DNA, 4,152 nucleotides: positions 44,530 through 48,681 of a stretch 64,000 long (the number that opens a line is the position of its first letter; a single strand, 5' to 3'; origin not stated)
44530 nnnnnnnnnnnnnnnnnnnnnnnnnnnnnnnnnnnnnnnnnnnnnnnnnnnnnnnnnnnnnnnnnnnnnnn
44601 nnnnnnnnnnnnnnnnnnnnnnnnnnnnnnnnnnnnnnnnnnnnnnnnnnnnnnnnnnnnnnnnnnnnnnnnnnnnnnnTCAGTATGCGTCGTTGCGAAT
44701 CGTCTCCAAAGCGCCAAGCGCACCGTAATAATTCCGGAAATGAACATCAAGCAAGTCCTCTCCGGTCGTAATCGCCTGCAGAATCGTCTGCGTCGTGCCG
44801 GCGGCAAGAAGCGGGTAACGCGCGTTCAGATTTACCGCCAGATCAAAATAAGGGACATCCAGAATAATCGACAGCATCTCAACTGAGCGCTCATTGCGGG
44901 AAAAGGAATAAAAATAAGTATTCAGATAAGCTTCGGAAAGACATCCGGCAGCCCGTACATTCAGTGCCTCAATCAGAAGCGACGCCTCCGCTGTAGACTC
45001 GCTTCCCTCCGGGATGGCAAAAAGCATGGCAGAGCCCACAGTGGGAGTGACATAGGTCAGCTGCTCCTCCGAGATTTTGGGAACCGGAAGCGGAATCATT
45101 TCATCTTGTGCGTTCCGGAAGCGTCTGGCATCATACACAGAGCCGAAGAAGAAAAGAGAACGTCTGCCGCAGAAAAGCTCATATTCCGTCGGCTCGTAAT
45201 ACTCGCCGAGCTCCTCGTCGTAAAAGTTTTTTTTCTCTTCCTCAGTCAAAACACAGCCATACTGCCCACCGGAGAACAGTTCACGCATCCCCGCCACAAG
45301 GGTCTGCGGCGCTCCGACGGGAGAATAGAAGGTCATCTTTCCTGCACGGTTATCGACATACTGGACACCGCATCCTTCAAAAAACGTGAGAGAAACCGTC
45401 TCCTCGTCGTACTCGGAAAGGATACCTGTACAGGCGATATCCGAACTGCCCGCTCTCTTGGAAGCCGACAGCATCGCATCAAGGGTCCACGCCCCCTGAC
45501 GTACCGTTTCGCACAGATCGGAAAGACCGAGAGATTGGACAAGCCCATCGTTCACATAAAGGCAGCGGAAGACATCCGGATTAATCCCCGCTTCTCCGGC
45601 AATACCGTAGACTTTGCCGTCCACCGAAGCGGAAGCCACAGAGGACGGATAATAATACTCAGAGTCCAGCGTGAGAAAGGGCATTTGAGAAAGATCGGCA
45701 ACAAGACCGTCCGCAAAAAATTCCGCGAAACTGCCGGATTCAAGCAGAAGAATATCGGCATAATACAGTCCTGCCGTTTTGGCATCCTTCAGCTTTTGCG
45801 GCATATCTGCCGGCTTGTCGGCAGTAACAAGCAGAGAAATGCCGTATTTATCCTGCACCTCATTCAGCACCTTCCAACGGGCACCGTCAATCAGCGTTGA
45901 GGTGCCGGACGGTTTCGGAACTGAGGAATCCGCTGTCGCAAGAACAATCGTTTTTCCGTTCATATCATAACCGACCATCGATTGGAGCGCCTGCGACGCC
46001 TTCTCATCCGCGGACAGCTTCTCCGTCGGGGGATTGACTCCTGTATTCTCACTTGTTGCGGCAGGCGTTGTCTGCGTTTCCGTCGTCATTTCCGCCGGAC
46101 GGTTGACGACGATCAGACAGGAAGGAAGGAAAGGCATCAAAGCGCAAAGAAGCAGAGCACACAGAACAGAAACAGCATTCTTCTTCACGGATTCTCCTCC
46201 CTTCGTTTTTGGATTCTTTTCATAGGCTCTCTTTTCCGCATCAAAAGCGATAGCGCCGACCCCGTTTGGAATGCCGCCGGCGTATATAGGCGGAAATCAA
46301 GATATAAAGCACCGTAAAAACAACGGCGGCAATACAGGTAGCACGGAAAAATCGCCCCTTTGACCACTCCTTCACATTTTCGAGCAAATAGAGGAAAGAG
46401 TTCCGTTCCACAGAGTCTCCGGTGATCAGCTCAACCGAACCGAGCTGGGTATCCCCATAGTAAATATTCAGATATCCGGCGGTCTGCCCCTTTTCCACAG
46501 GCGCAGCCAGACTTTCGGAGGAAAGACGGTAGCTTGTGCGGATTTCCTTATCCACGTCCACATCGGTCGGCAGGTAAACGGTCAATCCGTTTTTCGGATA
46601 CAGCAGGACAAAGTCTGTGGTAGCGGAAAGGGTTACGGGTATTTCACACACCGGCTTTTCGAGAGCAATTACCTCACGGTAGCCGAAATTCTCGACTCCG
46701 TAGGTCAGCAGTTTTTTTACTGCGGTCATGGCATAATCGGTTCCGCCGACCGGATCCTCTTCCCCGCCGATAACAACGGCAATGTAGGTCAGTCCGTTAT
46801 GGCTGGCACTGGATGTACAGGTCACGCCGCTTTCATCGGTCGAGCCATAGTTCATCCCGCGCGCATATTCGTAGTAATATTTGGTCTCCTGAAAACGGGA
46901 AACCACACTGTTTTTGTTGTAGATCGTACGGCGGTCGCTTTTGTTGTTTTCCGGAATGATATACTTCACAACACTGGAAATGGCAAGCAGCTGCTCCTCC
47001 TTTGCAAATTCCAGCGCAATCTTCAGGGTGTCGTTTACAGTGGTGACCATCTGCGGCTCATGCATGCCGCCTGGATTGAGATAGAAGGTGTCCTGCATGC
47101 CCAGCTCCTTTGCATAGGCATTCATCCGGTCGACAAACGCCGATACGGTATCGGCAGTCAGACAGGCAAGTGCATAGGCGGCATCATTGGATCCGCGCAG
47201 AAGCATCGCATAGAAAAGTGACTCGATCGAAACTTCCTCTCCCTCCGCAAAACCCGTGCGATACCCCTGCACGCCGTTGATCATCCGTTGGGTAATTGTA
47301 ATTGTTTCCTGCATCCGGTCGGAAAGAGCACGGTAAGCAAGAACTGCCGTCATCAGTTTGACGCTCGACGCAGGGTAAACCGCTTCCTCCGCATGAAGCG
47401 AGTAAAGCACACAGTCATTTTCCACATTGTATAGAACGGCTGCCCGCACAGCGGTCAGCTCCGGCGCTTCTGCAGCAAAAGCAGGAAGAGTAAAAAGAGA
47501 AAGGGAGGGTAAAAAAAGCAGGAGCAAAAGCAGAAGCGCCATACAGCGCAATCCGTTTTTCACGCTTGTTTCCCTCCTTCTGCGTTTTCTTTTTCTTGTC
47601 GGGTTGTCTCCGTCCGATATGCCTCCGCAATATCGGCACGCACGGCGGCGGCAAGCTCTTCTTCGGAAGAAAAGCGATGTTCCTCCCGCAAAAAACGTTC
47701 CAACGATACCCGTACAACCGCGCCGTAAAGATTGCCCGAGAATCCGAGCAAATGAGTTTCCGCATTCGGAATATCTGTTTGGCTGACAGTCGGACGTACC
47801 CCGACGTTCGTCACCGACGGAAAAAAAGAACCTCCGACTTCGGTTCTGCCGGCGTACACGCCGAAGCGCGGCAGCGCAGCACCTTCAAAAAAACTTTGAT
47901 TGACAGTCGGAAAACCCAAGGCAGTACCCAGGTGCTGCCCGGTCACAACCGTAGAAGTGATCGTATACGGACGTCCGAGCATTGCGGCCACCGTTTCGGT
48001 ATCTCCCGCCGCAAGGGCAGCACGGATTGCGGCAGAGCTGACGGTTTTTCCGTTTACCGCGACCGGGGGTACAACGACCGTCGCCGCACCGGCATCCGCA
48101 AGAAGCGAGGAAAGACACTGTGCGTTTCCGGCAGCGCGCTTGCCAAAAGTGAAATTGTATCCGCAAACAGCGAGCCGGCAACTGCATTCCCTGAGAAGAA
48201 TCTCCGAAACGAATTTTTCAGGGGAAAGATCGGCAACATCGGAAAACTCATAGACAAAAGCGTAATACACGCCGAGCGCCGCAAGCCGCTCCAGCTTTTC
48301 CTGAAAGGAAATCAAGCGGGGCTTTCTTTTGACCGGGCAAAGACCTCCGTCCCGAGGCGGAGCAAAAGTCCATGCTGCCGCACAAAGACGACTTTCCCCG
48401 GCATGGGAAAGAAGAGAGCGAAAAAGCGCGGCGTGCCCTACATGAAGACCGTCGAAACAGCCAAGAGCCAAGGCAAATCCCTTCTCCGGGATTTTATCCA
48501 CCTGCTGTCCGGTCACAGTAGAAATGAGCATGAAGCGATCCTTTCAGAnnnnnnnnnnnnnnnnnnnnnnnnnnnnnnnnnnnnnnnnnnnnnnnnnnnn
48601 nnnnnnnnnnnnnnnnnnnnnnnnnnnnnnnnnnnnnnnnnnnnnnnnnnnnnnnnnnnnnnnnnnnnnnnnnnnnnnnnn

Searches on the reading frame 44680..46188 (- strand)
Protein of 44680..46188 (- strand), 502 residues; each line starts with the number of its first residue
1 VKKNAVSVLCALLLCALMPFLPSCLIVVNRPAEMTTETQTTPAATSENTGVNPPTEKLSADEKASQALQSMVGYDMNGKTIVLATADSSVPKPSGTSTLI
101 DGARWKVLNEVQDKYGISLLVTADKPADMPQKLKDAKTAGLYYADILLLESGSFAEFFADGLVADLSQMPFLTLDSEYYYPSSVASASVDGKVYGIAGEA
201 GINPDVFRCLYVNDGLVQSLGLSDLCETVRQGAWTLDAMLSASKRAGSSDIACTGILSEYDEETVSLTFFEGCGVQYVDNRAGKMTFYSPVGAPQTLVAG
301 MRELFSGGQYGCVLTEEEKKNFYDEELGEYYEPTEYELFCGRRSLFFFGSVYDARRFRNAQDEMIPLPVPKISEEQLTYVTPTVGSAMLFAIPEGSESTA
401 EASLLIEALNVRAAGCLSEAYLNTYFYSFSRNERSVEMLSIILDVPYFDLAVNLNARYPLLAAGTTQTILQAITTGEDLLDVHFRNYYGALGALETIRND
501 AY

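Call 14: search_protein_families(library=pfam, proteins=[window:44680-46188:-], max_evalue=0.001)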
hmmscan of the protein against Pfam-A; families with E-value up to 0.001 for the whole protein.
window:44680-46188:- (502 aa): 1 family
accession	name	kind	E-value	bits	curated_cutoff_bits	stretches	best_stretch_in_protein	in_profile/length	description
PF13416.11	SBP_bac_8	-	0.00033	21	27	1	110-200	5-91/279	Bacterial extracellular solute-binding protein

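Call 90: search_protein_families(library=ncbifam, proteins=[window:44680-46188:-], max_evalue=0.001)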
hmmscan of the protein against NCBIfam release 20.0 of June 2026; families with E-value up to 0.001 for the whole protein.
window:44680-46188:- (502 aa): 0 families

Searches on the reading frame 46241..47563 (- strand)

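Call 14: search_protein_families(library=pfam, proteins=[window:46241-47563:-], max_evalue=0.001)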
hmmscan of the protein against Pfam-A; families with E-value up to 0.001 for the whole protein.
window:46241-47563:- (440 aa): 4 families
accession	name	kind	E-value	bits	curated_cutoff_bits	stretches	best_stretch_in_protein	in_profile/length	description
PF00768.25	Peptidase_S11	-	5.4e-33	114.9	27.6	1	29-267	3-237/239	D-alanyl-D-alanine carboxypeptidase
PF07943.18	PBP5_C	-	1.2e-08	35.4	21.2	1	315-387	22-91/91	Penicillin-binding protein 5, C-terminal domain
PF13354.11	Beta-lactamase2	-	2.1e-08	34.2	22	1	54-182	13-142/214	Beta-lactamase enzyme family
PF02113.21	Peptidase_S13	-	6.7e-06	25.5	22.8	1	30-87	9-66/444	D-Ala-D-Ala carboxypeptidase 3 (S13) family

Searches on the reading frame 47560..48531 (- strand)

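Call 14: search_protein_families(library=pfam, proteins=[window:47560-48531:-], max_evalue=0.001)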
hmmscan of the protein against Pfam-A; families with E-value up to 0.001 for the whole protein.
window:47560-48531:- (323 aa): 2 families
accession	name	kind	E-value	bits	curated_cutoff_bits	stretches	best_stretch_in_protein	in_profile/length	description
PF01687.23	Flavokinase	-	1.1e-35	123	19.6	1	185-305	1-121/124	Riboflavin kinase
PF06574.18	FAD_syn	-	7.2e-32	110.8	27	1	17-167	6-157/158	FAD synthetase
